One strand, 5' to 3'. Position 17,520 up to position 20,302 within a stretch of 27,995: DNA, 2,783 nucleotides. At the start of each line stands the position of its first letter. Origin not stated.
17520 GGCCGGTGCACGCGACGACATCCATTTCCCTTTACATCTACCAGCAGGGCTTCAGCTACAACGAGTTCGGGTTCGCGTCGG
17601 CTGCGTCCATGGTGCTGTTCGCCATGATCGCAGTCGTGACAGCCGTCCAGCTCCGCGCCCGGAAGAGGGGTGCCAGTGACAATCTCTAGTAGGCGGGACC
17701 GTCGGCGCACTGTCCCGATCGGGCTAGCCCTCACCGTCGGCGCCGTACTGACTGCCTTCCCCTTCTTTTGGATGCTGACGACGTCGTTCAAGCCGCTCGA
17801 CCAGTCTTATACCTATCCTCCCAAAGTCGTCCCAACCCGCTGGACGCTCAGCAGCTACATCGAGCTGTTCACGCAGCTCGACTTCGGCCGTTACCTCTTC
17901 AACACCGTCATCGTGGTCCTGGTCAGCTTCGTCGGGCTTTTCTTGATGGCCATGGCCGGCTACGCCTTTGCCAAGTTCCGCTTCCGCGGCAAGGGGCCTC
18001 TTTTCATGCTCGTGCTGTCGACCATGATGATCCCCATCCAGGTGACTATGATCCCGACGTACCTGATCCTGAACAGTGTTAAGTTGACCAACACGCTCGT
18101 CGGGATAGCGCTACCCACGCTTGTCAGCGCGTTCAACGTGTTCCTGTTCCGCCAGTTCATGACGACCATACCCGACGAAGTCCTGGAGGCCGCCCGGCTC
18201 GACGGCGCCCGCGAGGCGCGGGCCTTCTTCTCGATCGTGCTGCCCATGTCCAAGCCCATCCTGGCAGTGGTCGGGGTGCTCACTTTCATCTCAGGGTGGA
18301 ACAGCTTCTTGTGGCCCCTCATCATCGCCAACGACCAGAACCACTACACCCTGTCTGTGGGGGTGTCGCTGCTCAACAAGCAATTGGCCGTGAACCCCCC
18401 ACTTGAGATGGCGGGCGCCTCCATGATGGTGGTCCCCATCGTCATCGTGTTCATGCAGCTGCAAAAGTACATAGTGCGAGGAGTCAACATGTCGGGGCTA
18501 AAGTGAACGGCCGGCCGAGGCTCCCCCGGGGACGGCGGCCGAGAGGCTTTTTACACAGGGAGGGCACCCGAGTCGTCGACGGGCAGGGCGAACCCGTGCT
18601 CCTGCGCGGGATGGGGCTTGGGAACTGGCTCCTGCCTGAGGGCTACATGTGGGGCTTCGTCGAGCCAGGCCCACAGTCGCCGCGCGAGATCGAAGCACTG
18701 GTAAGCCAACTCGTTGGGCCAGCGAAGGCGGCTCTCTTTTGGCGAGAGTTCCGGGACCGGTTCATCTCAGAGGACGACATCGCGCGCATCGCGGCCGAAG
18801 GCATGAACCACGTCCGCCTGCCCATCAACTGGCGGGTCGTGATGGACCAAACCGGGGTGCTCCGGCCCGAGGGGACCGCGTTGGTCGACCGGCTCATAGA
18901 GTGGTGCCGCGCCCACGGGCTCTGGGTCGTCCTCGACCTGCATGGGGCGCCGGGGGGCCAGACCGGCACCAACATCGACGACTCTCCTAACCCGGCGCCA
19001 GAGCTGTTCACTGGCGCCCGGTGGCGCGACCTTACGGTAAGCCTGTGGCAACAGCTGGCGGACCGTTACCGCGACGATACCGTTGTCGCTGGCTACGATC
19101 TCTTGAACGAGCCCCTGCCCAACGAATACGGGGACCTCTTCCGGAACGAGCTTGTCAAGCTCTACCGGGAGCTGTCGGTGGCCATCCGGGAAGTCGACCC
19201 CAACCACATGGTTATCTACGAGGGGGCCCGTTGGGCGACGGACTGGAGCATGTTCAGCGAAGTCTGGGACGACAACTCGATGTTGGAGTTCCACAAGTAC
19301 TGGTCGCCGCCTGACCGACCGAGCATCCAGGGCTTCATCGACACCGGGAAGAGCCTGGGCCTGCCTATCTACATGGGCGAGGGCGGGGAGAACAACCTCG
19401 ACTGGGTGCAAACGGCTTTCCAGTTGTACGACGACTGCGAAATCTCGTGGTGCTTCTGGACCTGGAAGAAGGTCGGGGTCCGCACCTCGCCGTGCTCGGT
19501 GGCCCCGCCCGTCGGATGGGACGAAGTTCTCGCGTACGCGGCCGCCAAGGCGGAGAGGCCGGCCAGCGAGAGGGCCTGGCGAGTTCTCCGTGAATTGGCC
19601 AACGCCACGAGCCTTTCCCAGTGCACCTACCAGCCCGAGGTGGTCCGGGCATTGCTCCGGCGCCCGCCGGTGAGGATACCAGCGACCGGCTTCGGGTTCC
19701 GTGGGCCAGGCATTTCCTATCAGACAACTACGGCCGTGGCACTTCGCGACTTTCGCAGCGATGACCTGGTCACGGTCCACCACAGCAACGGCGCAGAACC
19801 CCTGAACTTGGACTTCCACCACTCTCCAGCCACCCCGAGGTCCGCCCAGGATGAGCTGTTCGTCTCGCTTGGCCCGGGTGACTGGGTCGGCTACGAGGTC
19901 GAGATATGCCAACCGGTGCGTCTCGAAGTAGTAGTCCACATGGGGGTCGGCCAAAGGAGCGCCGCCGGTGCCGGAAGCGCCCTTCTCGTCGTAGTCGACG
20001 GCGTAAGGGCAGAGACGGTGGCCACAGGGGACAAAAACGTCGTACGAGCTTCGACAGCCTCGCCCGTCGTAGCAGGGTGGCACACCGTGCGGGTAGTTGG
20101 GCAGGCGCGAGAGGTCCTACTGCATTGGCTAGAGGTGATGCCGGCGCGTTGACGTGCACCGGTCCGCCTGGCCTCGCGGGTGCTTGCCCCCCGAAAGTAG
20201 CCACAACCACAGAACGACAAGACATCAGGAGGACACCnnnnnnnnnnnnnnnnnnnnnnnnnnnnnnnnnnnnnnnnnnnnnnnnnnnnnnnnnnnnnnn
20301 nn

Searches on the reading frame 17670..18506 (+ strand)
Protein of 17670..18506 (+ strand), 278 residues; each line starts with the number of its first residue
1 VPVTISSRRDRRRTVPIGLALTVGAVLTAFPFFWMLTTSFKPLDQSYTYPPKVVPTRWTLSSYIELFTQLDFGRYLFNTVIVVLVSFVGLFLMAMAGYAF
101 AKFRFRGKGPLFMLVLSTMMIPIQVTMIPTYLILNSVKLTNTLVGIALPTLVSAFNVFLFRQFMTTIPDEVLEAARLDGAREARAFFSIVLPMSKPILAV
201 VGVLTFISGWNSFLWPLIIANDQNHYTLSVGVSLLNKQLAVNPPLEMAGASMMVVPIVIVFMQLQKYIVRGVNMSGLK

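Call 8: search_protein_families(library=pfam, proteins=[window:17670-18506:+], max_evalue=0.001)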
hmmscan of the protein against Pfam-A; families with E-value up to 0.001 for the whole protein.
window:17670-18506:+ (278 aa): 1 family
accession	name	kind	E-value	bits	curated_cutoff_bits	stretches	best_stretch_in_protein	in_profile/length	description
PF00528.27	BPD_transp_1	-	1.1e-18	68.1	26.4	1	95-272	3-182/184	Binding-protein-dependent transport system inner membrane component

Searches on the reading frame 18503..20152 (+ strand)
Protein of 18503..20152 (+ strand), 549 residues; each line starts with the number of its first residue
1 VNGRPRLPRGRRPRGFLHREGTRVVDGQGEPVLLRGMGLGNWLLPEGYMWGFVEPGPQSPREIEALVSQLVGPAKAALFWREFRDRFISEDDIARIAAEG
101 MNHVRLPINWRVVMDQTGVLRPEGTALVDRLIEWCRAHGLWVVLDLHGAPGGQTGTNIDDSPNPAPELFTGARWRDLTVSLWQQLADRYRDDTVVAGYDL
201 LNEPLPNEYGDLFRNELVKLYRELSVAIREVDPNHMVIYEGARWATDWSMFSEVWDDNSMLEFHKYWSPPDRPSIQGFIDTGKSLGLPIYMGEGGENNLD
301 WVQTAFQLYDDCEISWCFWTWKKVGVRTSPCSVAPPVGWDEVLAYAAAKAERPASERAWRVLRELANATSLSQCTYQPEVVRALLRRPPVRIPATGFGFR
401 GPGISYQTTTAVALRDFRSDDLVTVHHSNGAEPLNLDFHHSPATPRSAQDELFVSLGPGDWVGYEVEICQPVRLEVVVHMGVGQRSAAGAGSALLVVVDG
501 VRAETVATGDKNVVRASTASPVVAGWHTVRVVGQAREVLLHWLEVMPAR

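Call 8: search_protein_families(library=pfam, proteins=[window:18503-20152:+], max_evalue=0.001)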
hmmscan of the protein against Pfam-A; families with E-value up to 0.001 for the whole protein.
window:18503-20152:+ (549 aa): 1 family
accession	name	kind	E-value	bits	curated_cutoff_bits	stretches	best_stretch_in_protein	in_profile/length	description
PF00150.24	Cellulase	-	3.3e-29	102.7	23.5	1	86-323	21-270/272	Cellulase (glycosyl hydrolase family 5)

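Call 10: search_solved_structures(query=window:18503-20152:+, max_evalue=0.00001)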
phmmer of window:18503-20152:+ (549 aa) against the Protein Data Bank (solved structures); distinct sequences matched with E-value up to 0.00001: 35.
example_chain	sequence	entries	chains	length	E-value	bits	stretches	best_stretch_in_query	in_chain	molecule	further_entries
9ku5_A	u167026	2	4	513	3e-34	121.6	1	21-269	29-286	Glycoside hydrolase | Putative beta-xylosidase GE32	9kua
1cec_A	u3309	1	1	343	1.2e-19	73.3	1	77-266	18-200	ENDOGLUCANASE CELC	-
1cen_A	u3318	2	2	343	2.9e-19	72.1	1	77-266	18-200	CELLULASE CELC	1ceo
8z2w_A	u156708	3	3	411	2.4e-18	69.1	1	28-253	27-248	Glucan 1,3-beta-glucosidase A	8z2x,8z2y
3n9k_A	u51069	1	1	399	2.3e-12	49.3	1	33-256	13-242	Glucan 1,3-beta-glucosidase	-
1eqp_A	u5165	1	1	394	3.1e-12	48.9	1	33-207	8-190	EXO-B-(1,3)-GLUCANASE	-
2pf0_A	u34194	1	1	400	5.2e-12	48.1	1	33-207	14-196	Hypothetical protein XOG1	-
1cz1_A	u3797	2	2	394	5.3e-12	48.1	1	33-207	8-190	PROTEIN (EXO-B-(1,3)-GLUCANASE) | EXO-(B)-(1,3)-GLUCANASE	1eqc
2pb1_A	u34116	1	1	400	5.4e-12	48.1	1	33-207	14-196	Hypothetical protein XOG1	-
2pc8_A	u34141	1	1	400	5.4e-12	48.1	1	33-207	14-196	Hypothetical protein XOG1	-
6zb9_A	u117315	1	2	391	5.4e-12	48.1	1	34-209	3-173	Exo-beta-1,3-glucanase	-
4m80_A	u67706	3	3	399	5.6e-12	48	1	33-207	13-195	EXO-1,3-BETA-GLUCANASE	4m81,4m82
3o6a_A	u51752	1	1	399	5.8e-12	48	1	33-207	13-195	Glucan 1,3-beta-glucosidase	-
1h4p_A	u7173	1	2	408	9.4e-12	47.3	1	29-228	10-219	GLUCAN 1,3-BETA-GLUCOSIDASE I/II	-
2pbo_A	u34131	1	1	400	1.3e-11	46.8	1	33-207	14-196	Hypothetical protein XOG1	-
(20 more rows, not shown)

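Call 16: search_protein_families(library=ncbifam, proteins=[window:18503-20152:+], max_evalue=0.001)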
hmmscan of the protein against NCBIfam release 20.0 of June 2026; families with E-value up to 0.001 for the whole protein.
window:18503-20152:+ (549 aa): 2 families
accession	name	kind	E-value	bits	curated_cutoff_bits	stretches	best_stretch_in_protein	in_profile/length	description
NF051847.1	EndGlycCerase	equivalog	9.8e-09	34.3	700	0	88-147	59-118/455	endoglycoceramidase I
TIGR03356.1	BGL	equivalog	0.00084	18.3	478.5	0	90-146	57-114/427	GH1 family beta-glucosidase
